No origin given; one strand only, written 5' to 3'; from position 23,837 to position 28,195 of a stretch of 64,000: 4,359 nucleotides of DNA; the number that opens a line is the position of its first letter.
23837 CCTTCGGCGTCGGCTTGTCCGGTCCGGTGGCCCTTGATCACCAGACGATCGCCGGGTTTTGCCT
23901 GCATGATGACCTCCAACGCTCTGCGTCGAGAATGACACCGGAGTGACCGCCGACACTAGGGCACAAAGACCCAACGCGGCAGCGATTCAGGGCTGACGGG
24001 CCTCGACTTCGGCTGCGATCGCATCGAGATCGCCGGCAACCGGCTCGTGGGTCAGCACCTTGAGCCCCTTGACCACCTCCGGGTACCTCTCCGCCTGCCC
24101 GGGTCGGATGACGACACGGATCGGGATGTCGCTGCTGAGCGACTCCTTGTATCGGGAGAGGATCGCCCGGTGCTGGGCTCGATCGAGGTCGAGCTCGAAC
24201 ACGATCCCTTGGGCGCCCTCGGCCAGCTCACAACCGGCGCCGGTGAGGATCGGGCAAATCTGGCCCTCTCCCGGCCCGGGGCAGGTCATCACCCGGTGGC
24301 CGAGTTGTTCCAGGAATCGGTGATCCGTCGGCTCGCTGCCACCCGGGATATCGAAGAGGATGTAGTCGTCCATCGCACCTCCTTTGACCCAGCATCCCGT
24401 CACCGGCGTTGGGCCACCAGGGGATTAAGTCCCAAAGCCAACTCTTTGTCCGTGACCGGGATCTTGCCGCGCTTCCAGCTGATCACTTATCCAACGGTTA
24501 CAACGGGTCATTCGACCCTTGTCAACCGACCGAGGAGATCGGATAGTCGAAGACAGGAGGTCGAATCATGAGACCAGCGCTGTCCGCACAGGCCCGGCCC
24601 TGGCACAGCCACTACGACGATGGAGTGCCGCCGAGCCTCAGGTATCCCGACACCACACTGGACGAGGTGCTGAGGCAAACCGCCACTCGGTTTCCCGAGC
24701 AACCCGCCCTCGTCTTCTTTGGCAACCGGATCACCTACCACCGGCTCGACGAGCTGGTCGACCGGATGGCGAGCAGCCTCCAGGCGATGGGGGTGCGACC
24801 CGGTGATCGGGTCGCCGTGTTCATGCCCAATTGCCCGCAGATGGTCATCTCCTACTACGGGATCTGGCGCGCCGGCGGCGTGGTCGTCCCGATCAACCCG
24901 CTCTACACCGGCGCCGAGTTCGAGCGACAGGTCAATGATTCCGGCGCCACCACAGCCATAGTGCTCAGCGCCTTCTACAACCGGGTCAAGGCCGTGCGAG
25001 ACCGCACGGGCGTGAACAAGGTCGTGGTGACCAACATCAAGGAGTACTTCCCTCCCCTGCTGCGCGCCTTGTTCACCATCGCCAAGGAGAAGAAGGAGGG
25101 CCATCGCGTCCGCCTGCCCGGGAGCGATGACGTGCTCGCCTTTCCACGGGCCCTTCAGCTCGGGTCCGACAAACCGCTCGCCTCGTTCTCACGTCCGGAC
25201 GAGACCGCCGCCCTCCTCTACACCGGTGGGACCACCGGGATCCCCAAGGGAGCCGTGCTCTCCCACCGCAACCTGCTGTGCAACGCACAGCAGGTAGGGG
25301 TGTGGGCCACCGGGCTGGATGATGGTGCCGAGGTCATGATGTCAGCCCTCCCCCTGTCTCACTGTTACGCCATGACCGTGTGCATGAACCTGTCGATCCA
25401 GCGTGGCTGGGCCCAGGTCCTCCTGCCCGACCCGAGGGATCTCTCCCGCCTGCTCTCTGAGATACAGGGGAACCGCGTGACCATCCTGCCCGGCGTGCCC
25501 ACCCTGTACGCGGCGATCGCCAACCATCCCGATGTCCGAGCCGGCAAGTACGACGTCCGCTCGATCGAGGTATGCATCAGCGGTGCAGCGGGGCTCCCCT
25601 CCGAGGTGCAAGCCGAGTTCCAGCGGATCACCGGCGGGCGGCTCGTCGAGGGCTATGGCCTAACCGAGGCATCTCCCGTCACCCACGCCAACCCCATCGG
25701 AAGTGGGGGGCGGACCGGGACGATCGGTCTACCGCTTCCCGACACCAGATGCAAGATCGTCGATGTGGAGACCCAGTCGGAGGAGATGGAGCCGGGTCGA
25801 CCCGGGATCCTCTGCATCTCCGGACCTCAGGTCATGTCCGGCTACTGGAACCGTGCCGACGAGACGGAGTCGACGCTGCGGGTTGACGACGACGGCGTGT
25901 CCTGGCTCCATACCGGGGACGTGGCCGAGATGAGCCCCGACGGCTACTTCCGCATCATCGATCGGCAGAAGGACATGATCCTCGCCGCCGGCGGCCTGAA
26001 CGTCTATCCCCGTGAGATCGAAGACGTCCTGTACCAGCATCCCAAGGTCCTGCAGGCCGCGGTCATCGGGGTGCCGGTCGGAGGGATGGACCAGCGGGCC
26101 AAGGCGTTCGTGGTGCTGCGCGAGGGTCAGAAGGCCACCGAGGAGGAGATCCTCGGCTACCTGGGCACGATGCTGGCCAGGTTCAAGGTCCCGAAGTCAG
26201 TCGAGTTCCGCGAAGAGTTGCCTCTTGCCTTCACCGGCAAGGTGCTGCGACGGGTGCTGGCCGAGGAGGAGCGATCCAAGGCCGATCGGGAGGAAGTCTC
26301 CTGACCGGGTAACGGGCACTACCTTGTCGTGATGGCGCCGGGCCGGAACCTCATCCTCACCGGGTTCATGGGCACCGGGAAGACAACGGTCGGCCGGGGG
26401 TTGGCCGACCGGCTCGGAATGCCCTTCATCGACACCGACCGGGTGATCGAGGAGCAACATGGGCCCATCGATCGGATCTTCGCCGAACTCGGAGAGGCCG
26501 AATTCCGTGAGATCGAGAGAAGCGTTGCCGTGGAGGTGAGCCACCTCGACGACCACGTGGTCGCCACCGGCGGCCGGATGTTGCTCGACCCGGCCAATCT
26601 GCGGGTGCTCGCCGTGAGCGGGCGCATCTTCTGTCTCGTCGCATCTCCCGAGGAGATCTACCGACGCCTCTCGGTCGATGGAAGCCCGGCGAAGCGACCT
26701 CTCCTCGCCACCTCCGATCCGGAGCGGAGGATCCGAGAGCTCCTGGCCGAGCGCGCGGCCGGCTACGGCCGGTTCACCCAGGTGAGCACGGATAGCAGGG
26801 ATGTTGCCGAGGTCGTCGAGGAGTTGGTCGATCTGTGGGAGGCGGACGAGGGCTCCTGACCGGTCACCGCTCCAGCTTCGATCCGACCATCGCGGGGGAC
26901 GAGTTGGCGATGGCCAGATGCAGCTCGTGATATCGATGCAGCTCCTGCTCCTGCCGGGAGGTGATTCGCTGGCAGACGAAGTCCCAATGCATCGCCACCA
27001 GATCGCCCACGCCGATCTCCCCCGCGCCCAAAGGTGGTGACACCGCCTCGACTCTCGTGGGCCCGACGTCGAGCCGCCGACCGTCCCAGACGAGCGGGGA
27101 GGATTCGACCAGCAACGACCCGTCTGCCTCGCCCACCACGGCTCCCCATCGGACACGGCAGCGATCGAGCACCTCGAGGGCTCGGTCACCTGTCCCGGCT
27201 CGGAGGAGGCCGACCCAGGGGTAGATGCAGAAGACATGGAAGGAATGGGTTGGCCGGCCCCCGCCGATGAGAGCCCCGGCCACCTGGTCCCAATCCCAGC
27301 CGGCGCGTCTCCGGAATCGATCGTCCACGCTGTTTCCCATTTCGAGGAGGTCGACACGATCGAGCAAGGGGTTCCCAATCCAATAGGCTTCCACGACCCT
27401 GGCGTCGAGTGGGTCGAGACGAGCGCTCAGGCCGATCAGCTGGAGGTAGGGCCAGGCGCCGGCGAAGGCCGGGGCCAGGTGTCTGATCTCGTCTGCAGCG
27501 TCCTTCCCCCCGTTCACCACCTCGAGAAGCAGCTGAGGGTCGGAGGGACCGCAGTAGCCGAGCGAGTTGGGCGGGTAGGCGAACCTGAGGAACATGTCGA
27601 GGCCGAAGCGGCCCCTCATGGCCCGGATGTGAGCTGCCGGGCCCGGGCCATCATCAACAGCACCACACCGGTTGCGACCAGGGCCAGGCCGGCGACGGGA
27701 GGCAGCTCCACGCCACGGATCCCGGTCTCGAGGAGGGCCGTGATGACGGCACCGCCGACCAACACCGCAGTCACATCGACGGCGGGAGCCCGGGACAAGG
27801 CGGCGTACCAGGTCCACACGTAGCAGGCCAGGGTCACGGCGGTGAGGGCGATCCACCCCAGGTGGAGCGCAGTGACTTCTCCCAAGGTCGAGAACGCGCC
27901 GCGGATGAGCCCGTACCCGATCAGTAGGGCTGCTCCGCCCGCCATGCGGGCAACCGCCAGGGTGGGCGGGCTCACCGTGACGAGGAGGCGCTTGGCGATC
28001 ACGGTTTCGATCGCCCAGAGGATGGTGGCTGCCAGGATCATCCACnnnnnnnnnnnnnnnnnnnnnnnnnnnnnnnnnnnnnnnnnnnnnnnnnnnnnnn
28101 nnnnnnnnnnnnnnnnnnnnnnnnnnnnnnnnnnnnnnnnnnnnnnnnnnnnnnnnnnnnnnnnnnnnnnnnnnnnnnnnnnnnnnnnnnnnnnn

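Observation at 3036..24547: DosR-like regulon read from the DNA: recurrent GGGNC-N4-GNCCC-type boxes at fixed spacing to weak -10 elements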

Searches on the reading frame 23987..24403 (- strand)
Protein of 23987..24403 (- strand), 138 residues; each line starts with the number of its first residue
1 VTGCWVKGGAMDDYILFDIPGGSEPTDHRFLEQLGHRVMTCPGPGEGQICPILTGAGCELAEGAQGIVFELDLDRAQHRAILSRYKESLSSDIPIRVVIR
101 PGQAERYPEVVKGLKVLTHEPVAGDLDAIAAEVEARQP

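Call 7: search_protein_families(library=pfam, proteins=[window:23987-24403:-])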
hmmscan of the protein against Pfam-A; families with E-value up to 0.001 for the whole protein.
window:23987-24403:- (138 aa): 0 families

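Call 17: find_homologous_proteins(query=window:23990-24373:-)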
Query seq(128 aa) (128 aa): 544 proteins with E <= 0.001 among 568 candidates; the best 120 are listed.
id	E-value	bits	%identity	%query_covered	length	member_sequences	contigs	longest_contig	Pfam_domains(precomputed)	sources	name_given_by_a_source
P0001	5.9e-79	281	99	100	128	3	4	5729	-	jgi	jgi:hypothetical protein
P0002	2.8e-64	233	82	89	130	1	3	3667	-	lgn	-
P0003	1.6e-63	231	81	98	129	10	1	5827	-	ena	-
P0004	1.6e-63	231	80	98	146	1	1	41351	-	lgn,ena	-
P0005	3.6e-63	230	79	99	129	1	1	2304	-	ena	-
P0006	4.7e-63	229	79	89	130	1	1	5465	-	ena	-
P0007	5.3e-63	229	78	99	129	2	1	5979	-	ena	-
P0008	6.5e-63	229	79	100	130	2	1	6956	-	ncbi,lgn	ncbi:MAG: hypothetical protein WEE53_01795 [Acidimicrobiia bacterium]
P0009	9.7e-63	228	81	98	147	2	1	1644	-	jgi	jgi:hypothetical protein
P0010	2.2e-62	227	77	100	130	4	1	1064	-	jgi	jgi:hypothetical protein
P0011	2.2e-62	227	79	98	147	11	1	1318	-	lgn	-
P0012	2.7e-62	227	79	98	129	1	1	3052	-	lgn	-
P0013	3.9e-62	226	78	98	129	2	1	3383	-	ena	-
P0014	3.9e-62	226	80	98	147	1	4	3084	-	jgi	jgi:hypothetical protein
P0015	4.0e-62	226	81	98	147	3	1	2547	-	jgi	jgi:hypothetical protein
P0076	1.0e-52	196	69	97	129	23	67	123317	-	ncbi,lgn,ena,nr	ncbi:MAG TPA: hypothetical protein VFZ06_07180 [Acidimicrobiia bacterium]|nr:hypothetical protein [A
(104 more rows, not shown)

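Call 19: find_related_loci(query=A1, collection=genome_contigs, flank=10000)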
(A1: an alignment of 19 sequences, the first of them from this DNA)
Query A1 (128 aa) in genome_contigs; peptide patterns used: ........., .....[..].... (x = any residue, [..] = any of these).
138 stretches matched a pattern; 69 encode a relative of the query (tblastn E <= 1e-3); 69 distinct loci.
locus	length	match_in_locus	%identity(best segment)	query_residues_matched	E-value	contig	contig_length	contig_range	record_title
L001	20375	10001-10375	78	1-125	3e-65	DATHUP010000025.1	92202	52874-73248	MAG TPA_asm: Acidimicrobiia bacterium isolate SMAG_U16110 k141_1180728, whole genome shotgun sequence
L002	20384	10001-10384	77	1-128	1e-64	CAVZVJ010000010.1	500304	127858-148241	MAG: uncultured Acidobacteriota bacterium isolate MFD02242.bin.2.306 genome assembly, contig: contig_6138, whole genome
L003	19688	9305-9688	77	1-128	1e-64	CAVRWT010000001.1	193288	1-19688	MAG: uncultured Acidobacteriota bacterium isolate MFD02242.bin.2.214 genome assembly, contig: contig_13718, whole genome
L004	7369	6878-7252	79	1-125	2e-64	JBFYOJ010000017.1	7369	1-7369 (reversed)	MAG: Acidimicrobiia bacterium isolate PPR_0124 k121_3569463, whole genome shotgun sequence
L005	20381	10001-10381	76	1-127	3e-63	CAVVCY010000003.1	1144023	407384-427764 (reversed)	MAG: uncultured Acidobacteriota bacterium isolate MFD02242.bin.2.132 genome assembly, contig: contig_4678, whole genome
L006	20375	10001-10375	76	1-125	9e-63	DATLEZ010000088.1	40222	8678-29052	MAG TPA_asm: Acidimicrobiia bacterium isolate SMAG_U14389 k141_3512680, whole genome shotgun sequence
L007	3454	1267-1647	76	1-127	3e-62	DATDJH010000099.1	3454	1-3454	MAG TPA_asm: Acidimicrobiia bacterium isolate SMAG_U325 k141_456680, whole genome shotgun sequence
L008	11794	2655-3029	74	1-125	5e-62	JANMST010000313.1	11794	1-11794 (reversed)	MAG: Acidimicrobiia bacterium isolate SOY_29_metabat_354 SOY_29_k141_4301701, whole genome shotgun sequence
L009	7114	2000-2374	74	1-125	2e-61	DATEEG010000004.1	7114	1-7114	MAG TPA_asm: Acidimicrobiia bacterium isolate SMAG_U8727 k141_2342400, whole genome shotgun sequence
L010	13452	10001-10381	74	1-127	2e-60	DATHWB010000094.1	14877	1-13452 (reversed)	MAG TPA_asm: Acidimicrobiia bacterium isolate SMAG_U16148 k141_1268115, whole genome shotgun sequence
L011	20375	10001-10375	72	1-125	8e-60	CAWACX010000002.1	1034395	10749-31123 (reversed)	MAG: uncultured Acidobacteriota bacterium isolate MFD00962.bin.2.113 genome assembly, contig: contig_14096, whole genome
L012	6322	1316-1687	73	2-125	2e-59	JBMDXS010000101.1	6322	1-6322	MAG: Acidimicrobiia bacterium isolate FBaSoil1_17 FBaSoil1_contig101, whole genome shotgun sequence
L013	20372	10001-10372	73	2-125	2e-59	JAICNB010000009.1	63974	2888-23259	MAG: Acidimicrobiia bacterium isolate OF_bin.16 k141_2220228_length_63974_cov_10.0463, whole genome shotgun sequence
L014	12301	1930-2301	73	2-125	8e-59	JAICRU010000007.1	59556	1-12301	MAG: Acidimicrobiia bacterium isolate TY_ISSM_2_bin.47 k141_1072442_length_59556_cov_11.1694, whole genome shotgun seque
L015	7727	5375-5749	78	1-125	8e-59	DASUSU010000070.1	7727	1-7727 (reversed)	MAG TPA_asm: Acidimicrobiia bacterium isolate SMAG_U1744 k141_146205, whole genome shotgun sequence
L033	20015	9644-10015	64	2-125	2e-50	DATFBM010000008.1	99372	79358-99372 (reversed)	MAG TPA_asm: Acidimicrobiia bacterium isolate SMAG_U8528 k141_566507, whole genome shotgun sequence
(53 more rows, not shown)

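Call 46: find_encoding_contigs(protein=P0076, flank=10000, max_places=10)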
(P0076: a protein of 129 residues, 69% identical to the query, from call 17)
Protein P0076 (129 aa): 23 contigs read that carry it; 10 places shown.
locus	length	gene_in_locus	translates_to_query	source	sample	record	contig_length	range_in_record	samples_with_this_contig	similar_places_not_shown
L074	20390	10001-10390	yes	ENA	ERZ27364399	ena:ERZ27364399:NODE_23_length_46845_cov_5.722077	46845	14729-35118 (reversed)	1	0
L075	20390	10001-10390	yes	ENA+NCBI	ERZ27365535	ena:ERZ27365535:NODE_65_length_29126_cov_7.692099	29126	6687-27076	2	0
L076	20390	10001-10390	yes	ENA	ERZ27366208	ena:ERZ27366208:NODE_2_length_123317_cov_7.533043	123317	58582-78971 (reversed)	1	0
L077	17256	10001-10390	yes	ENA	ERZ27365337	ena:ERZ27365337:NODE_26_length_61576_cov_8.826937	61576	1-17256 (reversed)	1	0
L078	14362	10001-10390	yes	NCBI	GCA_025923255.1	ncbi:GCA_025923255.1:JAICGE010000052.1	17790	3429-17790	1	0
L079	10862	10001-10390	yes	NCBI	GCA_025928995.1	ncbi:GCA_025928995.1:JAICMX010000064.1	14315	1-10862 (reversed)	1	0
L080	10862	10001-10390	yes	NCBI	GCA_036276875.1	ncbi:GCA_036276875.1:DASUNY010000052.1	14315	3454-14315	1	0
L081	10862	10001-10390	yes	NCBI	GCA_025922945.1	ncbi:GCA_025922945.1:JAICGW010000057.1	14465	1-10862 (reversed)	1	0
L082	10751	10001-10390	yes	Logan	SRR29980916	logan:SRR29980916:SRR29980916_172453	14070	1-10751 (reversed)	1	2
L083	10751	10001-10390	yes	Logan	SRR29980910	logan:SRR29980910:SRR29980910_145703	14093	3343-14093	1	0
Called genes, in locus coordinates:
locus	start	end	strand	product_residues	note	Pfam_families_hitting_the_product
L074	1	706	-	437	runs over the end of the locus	PF02129:Peptidase_S15 (weak), PF00561:Abhydrolase_1, PF05448:AXE1 (faint), PF12146:Hydrolase_4, PF12697:Abhydrolase_6, PF00326:Peptidase_S9 (weak)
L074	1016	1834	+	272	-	PF00582:Usp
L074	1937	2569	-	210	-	-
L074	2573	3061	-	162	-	PF04075:F420H2_quin_red (weak)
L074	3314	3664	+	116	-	-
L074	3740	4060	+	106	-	-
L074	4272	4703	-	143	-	-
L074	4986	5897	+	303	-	-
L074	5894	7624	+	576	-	PF00144:Beta-lactamase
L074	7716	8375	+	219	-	PF18917:LiaI-LiaF-like_TM1 (faint), PF22570:LiaF-TM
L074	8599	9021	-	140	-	PF07883:Cupin_2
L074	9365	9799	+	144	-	PF00011:HSP20, PF17886:ArsA_HSP20 (weak)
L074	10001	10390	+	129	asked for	-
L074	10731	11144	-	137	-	-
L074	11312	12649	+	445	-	PF13473:Cupredoxin_1 (weak), PF06525:SoxE (weak), PF07732:Cu-oxidase_3, PF07731:Cu-oxidase_2, PF00394:Cu-oxidase (weak)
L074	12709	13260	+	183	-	PF10646:Germane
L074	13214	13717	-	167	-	PF00582:Usp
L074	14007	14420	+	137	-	PF04024:PspC, PF18917:LiaI-LiaF-like_TM1 (weak)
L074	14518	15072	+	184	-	PF09922:LiaF-like_C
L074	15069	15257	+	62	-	-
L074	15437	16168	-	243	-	PF00072:Response_reg, PF00196:GerE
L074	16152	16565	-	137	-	PF00571:CBS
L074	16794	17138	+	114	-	-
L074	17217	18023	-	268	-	-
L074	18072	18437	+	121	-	-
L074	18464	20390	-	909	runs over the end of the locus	PF13302:Acetyltransf_3, PF13420:Acetyltransf_4, PF00583:Acetyltransf_1, PF02629:CoA_binding, PF13380:CoA_binding_2, PF13607:Succ_CoA_lig, PF13549:ATP-grasp_5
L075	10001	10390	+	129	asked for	-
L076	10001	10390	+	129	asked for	-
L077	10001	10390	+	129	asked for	-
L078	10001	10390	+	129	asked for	-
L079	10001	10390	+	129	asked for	-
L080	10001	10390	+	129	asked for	-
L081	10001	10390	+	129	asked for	-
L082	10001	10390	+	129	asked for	-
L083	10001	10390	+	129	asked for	-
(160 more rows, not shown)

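Call 63: predict_structure(alignment_id=A1)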
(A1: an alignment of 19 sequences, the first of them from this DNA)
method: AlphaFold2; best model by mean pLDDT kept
length: 128 residues; sequences in the alignment: 19
mean_pLDDT: 82.9   pTM: 0.77
mean pLDDT of the five models: 82.9, 78.4, 74.0, 68.8, 65.9
residues with pLDDT >= 90: 20; 70-90: 98; 50-70: 10; < 50: 0
segments of 3 or more residues with pLDDT < 50: none
pLDDT, mean of each block of 10 residues (from residue 1): 79 77 86 77 78 86 89 76 84 93 89 87 77
secondary structure, 60 per line:
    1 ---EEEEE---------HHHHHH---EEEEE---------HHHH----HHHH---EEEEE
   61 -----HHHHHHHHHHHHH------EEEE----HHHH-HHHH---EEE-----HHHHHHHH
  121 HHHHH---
elements in order: E4-8 H18-23 E27-31 H41-44 H49-52 E56-60 H66-78 E85-88 H93-96 H98-101 E105-107 H113-125

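Call 64: search_protein_families(library=ncbifam, proteins=[window:23987-24373:-], max_evalue=0.001)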
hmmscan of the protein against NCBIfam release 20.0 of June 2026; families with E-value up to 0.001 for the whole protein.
window:23987-24373:- (128 aa): 0 families

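Call 68: fold_search(model_id=the predicted structure, library=pdb)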
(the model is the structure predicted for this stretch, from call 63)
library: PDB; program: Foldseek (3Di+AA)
matches with E <= 10: 1412; with E <= 0.001: 1
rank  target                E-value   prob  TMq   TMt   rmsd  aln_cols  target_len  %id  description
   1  1k66_A                1.8e-04  1.00  0.52  0.46   5.4       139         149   14  Crystal Structure of the Cyanobacterial Phytochrome Response Regulator, RcpB (released 2003-12-16)
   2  3jte                  1.3e-03  1.00  0.61  0.62   4.3       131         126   18  Crystal structure of response regulator receiver domain Protein from clostridium thermocellum (released 2009-09-22)
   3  1hey                  2.4e-03  0.99  0.52  0.52   5.0       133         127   14  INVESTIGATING THE STRUCTURAL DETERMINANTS OF THE P21-LIKE TRIPHOSPHATE AND MG2+ BINDING SITE (released 1995-07-10)
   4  5u8m_A                2.5e-03  1.00  0.57  0.36   4.5       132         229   14  A novel family of redox sensors in the streptococci evolved from two-component response regulators (released 2017-12-20)
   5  3heb_A                2.7e-03  0.97  0.46  0.43   6.1       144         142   16  Crystal Structure of Response regulator receiver domain from Rhodospirillum rubrum (released 2009-05-19)
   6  5xjp                  2.9e-03  1.00  0.59  0.62   4.8       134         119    9  Crystal structure of response regulator AdeR receiver domain with Mg (released 2017-08-30)
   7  9of3_A                3.1e-03  1.00  0.61  0.64   4.0       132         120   14  Structure of the Acinetobacter baumannii Response Regulator PmrA Receiver Domain D10N mutation (released 2025-11-26)
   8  1zit_MODEL_1_A        3.1e-03  1.00  0.57  0.59   4.6       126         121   15  Structure of the receiver domain of NtrC4 from Aquifex aeolicus (released 2006-05-09)
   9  9of8_A                4.3e-03  1.00  0.59  0.60   4.1       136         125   15  Structure of the Acinetobacter baumannii Response Regulator PmrA Receiver Domain S119T Mutation (released 2025-11-26)
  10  2yxb                  4.3e-03  1.00  0.55  0.52   5.7       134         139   14  Crystal structure of the methylmalonyl-CoA mutase alpha-subunit from Aeropyrum pernix (released 2007-10-30)
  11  1mvo                  5.2e-03  1.00  0.58  0.60   4.7       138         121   17  Crystal structure of the PhoP receiver domain from Bacillus subtilis (released 2002-10-16)
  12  3lte_D                5.2e-03  0.99  0.56  0.58   4.3       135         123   16  CRYSTAL STRUCTURE OF RESPONSE REGULATOR (SIGNAL RECEIVER DOMAIN) FROM Bermanella marisrubri (released 2010-03-31)
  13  7y19                  5.2e-03  0.99  0.52  0.51   5.0       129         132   15  Transcriptional regulator BrpR (released 2023-07-05)
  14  3lte_B                5.6e-03  0.99  0.56  0.59   4.7       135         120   17  CRYSTAL STRUCTURE OF RESPONSE REGULATOR (SIGNAL RECEIVER DOMAIN) FROM Bermanella marisrubri (released 2010-03-31)
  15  9of4_C                6.0e-03  1.00  0.59  0.61   4.0       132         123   14  Structure of the Acinetobacter baumannii Response Regulator PmrA Receiver Domain M12I Mutation (released 2025-11-26)
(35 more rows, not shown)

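Call 90: search_protein_families(library=pfam, proteins=[window:23987-24373:-], max_evalue=5)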
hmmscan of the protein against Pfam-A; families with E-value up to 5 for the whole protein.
window:23987-24373:- (128 aa): 0 families

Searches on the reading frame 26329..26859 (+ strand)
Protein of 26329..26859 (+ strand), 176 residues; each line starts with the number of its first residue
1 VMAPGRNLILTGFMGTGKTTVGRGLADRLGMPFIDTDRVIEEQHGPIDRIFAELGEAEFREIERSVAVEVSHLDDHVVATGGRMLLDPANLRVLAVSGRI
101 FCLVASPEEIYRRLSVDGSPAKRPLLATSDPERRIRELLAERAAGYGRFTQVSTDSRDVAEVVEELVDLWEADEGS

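Call 7: search_protein_families(library=pfam, proteins=[window:26329-26859:+])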
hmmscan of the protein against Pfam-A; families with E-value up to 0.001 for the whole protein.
window:26329-26859:+ (176 aa): 6 families
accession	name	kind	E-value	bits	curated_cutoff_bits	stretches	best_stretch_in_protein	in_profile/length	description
PF01202.28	SKI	-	3.1e-37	128.6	22.1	1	14-168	1-156/159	Shikimate kinase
PF13238.12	AAA_18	-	3.2e-09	37.7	29.4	1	9-123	2-117/128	AAA domain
PF13671.12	AAA_33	-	0.00011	23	27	1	9-45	3-39/143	AAA domain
PF13189.12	Cytidylate_kin2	-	0.00011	22.8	28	1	12-56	6-52/176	Cytidylate kinase-like family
PF01121.26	CoaE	-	0.00075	19.7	27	0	10-53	5-47/180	Dephospho-CoA kinase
PF00004.35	AAA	-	0.00096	20.1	21.2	0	8-37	1-30/131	ATPase family associated with various cellular activities (AAA)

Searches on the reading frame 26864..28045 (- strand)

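Call 7: search_protein_families(library=pfam, proteins=[window:26864-28045:-])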
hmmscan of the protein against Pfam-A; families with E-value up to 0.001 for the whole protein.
window:26864-28045:- (393 aa): 1 family
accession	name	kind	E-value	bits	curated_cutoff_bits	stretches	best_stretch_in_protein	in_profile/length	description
PF19927.4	DUF6390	-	1.2e-75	254.6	25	1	148-383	5-240/244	Family of unknown function (DUF6390)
